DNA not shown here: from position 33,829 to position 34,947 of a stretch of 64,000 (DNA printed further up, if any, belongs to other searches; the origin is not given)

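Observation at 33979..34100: Second DGR-target-like VR located inside the ribosomal protein superoperon, 9.5 kb from the RT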

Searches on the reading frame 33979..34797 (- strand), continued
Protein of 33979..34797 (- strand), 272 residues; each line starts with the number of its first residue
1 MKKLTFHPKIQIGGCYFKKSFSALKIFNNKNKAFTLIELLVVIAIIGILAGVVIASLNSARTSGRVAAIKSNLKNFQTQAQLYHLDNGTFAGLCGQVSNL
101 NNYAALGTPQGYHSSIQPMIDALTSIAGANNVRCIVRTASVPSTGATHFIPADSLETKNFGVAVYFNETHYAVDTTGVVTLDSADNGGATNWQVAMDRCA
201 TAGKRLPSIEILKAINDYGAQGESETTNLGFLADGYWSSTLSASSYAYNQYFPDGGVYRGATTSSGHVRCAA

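Call 28: find_related_loci(query=A2, collection=genome_contigs, flank=10000)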
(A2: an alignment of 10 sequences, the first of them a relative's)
Query A2 (272 aa) in genome_contigs; peptide patterns used: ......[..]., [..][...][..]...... (x = any residue, [..] = any of these).
590 stretches matched a pattern (row limit reached: there are more); 262 encode a relative of the query (tblastn E <= 1e-3); the best 80 are kept; 80 distinct loci.
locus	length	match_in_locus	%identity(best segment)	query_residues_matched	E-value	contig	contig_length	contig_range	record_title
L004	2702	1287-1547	42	7-90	5e-14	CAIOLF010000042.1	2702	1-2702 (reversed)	MAG: Candidatus Buchananbacteria bacterium isolate AlinenSediments_bin-3511 genome assembly, contig: bin-3511:42/72, who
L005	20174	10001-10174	57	30-87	7e-14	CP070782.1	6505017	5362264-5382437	MAG: Phycisphaerales bacterium isolate bin164 chromosome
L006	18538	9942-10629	49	19-93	3e-13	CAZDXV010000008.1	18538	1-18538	MAG TPA_asm: uncultured Candidatus Saccharibacteria bacterium isolate SRP141376_co2_224 genome assembly, contig: NODE_61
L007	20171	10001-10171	54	30-86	4e-13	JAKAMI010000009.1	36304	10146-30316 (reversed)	MAG: bacterium isolate WY5.bin166 NODE_1629_length_36304_cov_1.773254, whole genome shotgun sequence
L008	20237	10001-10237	44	29-104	2e-12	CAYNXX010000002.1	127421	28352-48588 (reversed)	MAG TPA_asm: uncultured Candidatus Saccharibacteria bacterium isolate SRP093762_co1_181 genome assembly, contig: NODE_78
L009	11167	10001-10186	48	26-87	2e-12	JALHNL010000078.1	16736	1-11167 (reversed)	MAG: Phycisphaerales bacterium isolate Bin_61_1 c_000000013637, whole genome shotgun sequence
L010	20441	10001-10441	33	29-175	2e-12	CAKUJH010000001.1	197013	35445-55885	MAG: uncultured Victivallales bacterium isolate REFINED_METABAT215_TOP10_CONTIGS_1500_ASSEMBLY_K77_MERGED__Hadza_MoBio_h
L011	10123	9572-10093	31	19-182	2e-12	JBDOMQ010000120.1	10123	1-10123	MAG: Pirellulales bacterium isolate FK190211_WC_130_metabat2_scaf2bin.010 NODE_1261_length_10123_cov_2.078731, whole gen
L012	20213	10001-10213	41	18-88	4e-12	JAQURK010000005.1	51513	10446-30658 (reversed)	MAG: Candidatus Omnitrophota bacterium isolate STD1_71 NODE_1251_length_51513_cov_4.031117_Sandtown_D1, whole genome sho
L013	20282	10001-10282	37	30-129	4e-12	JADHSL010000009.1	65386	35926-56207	MAG: Pirellulales bacterium isolate BS30m-G48 BS307-30m-C282, whole genome shotgun sequence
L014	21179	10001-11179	41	29-115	3e-12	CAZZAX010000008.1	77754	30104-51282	MAG TPA_asm: uncultured Pirellulales bacterium isolate SRP068000_co1_46 genome assembly, contig: NODE_210_length_77754_c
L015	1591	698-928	44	26-112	2e-12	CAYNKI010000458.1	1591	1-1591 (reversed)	MAG TPA_asm: uncultured Pirellulales bacterium isolate SRP068000_co1_139 genome assembly, contig: NODE_254429_length_159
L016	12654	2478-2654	53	29-87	5e-12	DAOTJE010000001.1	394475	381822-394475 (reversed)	MAG TPA_asm: Sedimentisphaerales bacterium isolate AMR_MDS_3007 NODE_3_length_394475_cov_39.750941, whole genome shotgun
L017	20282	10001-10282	37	30-129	5e-12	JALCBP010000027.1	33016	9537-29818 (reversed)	MAG: Pirellulales bacterium isolate H2_metabat_bins_sspec.tsv.001 NODE_56_length_33016_cov_29.643761, whole genome shotg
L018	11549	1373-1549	51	29-87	5e-12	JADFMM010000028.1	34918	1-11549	MAG: Planctomycetota bacterium isolate B58T3L14 B58T3L14_NODE551, whole genome shotgun sequence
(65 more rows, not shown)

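Call 40: find_encoding_contigs(protein=P0013, flank=10000, max_places=6)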
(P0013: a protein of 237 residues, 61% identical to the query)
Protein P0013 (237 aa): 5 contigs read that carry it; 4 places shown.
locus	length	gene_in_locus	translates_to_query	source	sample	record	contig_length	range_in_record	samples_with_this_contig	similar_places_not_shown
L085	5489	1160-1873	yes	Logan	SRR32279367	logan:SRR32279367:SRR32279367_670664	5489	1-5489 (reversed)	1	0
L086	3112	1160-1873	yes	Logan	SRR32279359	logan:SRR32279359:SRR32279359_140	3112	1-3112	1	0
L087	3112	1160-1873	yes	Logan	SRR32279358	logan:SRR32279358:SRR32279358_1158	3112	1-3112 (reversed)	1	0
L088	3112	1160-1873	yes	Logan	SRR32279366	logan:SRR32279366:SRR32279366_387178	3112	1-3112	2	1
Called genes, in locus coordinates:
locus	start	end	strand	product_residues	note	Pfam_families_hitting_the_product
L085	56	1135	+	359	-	PF00078:RVT_1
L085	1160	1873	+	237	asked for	PF07963:N_methyl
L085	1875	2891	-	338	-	PF09587:PGA_cap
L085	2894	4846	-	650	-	PF08206:OB_RNB (weak), PF17849:OB_Dis3 (faint), PF17876:CSD2, PF00773:RNB, PF00575:S1 (weak)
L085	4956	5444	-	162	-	-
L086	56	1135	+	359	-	PF00078:RVT_1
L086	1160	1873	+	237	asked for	PF07963:N_methyl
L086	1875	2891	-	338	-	PF09587:PGA_cap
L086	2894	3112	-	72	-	?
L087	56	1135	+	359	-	PF00078:RVT_1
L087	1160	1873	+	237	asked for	PF07963:N_methyl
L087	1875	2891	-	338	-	PF09587:PGA_cap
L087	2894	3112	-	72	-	?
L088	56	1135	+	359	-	PF00078:RVT_1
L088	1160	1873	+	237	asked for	PF07963:N_methyl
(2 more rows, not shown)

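Call 49: predict_structure(alignment_id=A4)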
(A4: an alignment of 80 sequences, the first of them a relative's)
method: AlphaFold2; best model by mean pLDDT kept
length: 272 residues; sequences in the alignment: 80
mean_pLDDT: 84.2   pTM: 0.78
mean pLDDT of the five models: 84.2, 83.8, 83.0, 82.9, 82.5
residues with pLDDT >= 90: 176; 70-90: 30; 50-70: 48; < 50: 18
segments of 3 or more residues with pLDDT < 50: 1-3, 13-15, 105-107, 222-227
pLDDT, mean of each block of 10 residues (from residue 1): 51 51 53 76 92 94 98 98 97 76 52 94 94 86 65 92 95 98 96 98 98 87 53 94 94 90 98 98
secondary structure, 60 per line:
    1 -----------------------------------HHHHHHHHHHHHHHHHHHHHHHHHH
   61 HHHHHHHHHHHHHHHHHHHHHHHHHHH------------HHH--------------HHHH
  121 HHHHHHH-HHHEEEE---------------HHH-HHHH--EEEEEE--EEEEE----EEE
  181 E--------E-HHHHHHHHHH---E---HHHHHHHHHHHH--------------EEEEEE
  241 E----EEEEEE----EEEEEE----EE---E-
elements in order: H36-87 H117-127 E132-135 H155-158 E161-166 E169-173 E178-181 H192-201 H209-220 E235-241 E246-251 E256-261

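Call 52: fold_search(model_id=the predicted structure, library=pdb)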
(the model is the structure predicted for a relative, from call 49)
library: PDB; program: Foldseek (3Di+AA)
matches with E <= 10: 425; with E <= 0.001: 1
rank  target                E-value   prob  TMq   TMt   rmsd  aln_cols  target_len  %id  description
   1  8q4e_A                5.9e-05  1.00  0.28  0.57   2.8       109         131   20  Structure of Legionella pneumophila Lcl C-terminal domain (released 2023-12-27)
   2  1yxj_A                1.0e-03  1.00  0.26  0.50   4.7       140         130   14  Crystal structure of human lectin-like oxidized low-density lipoprotein receptor 1 (LOX-1) at low pH (released 2005-06-14)
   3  7xmp                  1.3e-03  1.00  0.25  0.49   5.2       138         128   14  High resolution structure of lectin-like Ox-LDL receptor 1 in space group P 32 2 1 (released 2023-05-03)
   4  7r8u_AAA              2.0e-03  1.00  0.27  0.51   4.4       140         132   12  LOX-1 - Structural and Functional Studies of a Receptor Implicated in Atherosclerosis (released 2022-06-01)
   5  1ypq_B                2.3e-03  1.00  0.26  0.48  13.9       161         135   12  Human Oxidized Low Density Lipoprotein Receptor LOX-1 Dioxane Complex (released 2005-02-08)
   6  1yxj_B                2.5e-03  1.00  0.26  0.50   5.0       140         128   13  Crystal structure of human lectin-like oxidized low-density lipoprotein receptor 1 (LOX-1) at low pH (released 2005-06-14)
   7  3vlg                  2.5e-03  1.00  0.25  0.49   5.3       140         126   14  Crystal structure of the W150A mutant LOX-1 CTLD showing impaired OxLDL binding (released 2012-04-18)
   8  8oks_B                2.8e-03  1.00  0.27  0.62   3.1       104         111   14  Crystal structure of Bdellovibrio bacteriovorus Bd2740 C-terminal domain (released 2023-10-25)
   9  1ypo_A                2.8e-03  1.00  0.26  0.49   5.1       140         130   14  Human Oxidized Low Density Lipoprotein Receptor LOX-1 P3 1 21 Space Group (released 2005-02-08)
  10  6tl9_A                3.0e-03  1.00  0.25  0.47   5.5       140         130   14  CRYSTAL STRUCTURE OF LECTIN-LIKE OX-LDL RECEPTOR 1 IN COMPLEX WITH BI-0115 (released 2020-07-22)
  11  6tl9_B                3.1e-03  1.00  0.25  0.48   5.3       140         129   14  CRYSTAL STRUCTURE OF LECTIN-LIKE OX-LDL RECEPTOR 1 IN COMPLEX WITH BI-0115 (released 2020-07-22)
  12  6tla_A                3.1e-03  1.00  0.25  0.48  12.5       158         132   13  CRYSTAL STRUCTURE OF LECTIN-LIKE OX-LDL RECEPTOR 1 (C 1 2 1) (released 2020-07-22)
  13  6tl7_A                3.3e-03  1.00  0.26  0.48   5.2       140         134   14  CRYSTAL STRUCTURE OF LECTIN-LIKE OX-LDL RECEPTOR 1 (P212121) (released 2020-07-22)
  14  1ypo_D                3.5e-03  1.00  0.27  0.51   4.4       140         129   13  Human Oxidized Low Density Lipoprotein Receptor LOX-1 P3 1 21 Space Group (released 2005-02-08)
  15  1ypq_A                4.0e-03  1.00  0.27  0.51   4.4       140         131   12  Human Oxidized Low Density Lipoprotein Receptor LOX-1 Dioxane Complex (released 2005-02-08)
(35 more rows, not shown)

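Call 60: find_encoding_contigs(protein=P0014, flank=10000, max_places=3)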
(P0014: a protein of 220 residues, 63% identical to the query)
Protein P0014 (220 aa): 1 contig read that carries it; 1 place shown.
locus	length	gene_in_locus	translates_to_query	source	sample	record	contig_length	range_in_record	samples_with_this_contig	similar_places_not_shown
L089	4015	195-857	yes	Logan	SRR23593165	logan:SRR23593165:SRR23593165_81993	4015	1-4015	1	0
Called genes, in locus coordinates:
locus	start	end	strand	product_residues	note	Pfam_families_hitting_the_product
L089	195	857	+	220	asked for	PF07603:Lcl_C (faint)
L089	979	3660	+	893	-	PF02861:Clp_N, PF23569:NBD_SMAX1, PF00004:AAA, PF17871:AAA_lid_9, PF07724:AAA_2, PF07728:AAA_5, PF00004:AAA, PF10431:ClpB_D2-small, +4 more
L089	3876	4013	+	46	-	?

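Call 61: find_encoding_contigs(protein=P0008, flank=10000, max_places=3)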
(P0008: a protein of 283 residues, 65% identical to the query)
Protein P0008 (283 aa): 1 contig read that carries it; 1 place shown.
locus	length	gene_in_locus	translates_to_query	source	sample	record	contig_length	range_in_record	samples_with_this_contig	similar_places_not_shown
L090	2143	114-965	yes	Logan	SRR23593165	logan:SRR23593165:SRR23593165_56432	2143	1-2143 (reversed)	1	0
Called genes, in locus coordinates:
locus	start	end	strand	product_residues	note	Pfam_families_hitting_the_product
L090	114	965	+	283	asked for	PF07963:N_methyl, PF07603:Lcl_C (weak)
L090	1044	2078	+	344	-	PF00044:Gp_dh_N, PF02800:Gp_dh_C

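Call 64: list_cluster_members(proteins=[P0001, P0002, P0003, P0121, P0041, P0006, P0122, P0012])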
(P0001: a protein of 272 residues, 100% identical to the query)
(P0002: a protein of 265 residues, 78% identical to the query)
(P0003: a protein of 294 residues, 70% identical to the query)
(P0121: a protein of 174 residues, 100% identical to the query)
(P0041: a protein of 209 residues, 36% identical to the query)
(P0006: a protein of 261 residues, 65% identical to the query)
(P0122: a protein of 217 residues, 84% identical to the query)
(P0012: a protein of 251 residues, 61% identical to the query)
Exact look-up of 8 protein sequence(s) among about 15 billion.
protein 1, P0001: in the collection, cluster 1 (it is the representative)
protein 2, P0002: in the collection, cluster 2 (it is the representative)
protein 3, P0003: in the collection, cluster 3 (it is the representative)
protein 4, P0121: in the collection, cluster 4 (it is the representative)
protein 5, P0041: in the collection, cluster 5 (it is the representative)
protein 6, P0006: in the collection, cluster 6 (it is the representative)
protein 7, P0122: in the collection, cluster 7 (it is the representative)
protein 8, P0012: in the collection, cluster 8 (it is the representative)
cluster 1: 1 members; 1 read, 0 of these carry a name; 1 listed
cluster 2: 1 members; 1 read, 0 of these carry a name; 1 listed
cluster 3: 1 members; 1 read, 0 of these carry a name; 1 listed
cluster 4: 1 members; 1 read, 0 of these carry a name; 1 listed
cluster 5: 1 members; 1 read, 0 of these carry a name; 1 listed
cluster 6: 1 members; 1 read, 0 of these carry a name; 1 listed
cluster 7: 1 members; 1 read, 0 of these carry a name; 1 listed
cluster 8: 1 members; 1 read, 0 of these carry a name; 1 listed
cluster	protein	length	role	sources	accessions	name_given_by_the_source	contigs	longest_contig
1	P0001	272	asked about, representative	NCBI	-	-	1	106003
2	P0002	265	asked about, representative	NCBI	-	-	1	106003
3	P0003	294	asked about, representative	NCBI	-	-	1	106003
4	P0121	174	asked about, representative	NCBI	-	-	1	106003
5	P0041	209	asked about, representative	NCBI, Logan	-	-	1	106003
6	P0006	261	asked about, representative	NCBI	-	-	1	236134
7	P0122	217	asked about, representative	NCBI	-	-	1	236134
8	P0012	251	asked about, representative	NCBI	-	-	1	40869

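Call 65: find_encoding_contigs(protein=P0041, flank=10000, max_places=10)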
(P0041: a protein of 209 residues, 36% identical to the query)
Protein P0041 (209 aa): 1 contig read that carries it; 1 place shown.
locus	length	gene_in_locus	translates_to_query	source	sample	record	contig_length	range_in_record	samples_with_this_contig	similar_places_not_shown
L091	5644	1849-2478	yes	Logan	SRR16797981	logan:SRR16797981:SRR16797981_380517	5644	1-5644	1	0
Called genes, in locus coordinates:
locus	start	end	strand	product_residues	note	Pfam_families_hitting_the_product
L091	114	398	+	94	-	-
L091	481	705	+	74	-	PF21748:UPF0150 (weak), PF15919:HicB_lk_antitox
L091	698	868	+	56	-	PF07927:HicA_toxin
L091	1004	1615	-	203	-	-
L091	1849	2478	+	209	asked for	PF07963:N_methyl (weak)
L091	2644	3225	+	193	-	PF00297:Ribosomal_L3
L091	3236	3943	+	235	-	PF00573:Ribosomal_L4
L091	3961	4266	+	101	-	PF00276:Ribosomal_L23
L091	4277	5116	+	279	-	PF00181:Ribosomal_L2_N, PF03947:Ribosomal_L2_C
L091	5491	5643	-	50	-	?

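Call 89: find_related_loci(query=L085:56-1132:+, collection=viral_contigs, flank=4000)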
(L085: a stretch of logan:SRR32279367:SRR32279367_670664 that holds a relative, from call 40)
Query L085:56-1132:+ (359 aa) in viral_contigs; peptide patterns used: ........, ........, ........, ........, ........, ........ (x = any residue, [..] = any of these).
14 stretches matched a pattern, but none encodes a relative of the query by tblastn (E <= 1e-3).
